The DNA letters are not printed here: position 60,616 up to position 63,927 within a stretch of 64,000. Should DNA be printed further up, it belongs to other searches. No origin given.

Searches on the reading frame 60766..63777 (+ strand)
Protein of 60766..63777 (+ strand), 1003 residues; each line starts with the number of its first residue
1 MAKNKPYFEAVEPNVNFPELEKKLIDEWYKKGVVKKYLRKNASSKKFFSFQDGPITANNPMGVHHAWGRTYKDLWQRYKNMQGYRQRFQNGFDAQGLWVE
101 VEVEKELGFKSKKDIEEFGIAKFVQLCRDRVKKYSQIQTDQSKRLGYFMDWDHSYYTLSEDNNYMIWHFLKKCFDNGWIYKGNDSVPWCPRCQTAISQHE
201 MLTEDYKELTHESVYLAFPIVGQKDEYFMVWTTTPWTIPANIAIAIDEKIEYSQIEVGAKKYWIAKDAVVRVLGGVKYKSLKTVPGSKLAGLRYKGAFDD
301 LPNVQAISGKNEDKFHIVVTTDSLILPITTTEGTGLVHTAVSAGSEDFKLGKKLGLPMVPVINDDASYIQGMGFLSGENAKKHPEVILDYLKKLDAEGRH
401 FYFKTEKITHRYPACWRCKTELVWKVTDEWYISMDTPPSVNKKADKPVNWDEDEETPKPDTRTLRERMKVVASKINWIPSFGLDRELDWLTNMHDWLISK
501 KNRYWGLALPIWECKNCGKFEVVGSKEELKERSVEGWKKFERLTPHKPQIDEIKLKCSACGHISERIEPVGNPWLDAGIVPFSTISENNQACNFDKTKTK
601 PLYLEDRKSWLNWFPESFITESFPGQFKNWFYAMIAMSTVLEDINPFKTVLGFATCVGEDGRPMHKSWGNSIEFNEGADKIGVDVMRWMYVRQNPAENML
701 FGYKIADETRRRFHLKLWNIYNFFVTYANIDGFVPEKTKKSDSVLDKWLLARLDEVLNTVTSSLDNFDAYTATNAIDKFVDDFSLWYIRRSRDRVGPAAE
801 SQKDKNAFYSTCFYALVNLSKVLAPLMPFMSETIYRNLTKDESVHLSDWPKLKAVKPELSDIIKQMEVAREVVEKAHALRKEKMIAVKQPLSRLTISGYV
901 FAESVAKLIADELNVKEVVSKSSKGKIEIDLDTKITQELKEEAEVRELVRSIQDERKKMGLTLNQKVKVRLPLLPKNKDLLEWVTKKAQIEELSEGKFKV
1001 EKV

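Call 48: search_protein_families(library=pfam, proteins=[window:60766-63777:+], max_evalue=0.01)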
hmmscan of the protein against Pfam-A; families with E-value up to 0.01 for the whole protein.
window:60766-63777:+ (1003 aa): 4 families
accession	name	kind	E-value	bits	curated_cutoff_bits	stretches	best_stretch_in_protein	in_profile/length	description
PF00133.28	tRNA-synt_1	-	2.7e-73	247.6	22.7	1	24-692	2-404/414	tRNA synthetases class I (I, L, M and V)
PF08264.19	Anticodon_1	-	1e-30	107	25.1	1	746-892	1-145/148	Anticodon-binding domain of tRNA ligase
PF19302.4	DUF5915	-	1.8e-10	41.1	27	1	923-973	96-146/195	Domain of unknown function (DUF5915)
PF09334.17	tRNA-synt_1g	-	2.2e-06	27.2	20.1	1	58-198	11-132/391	tRNA synthetases class I (M)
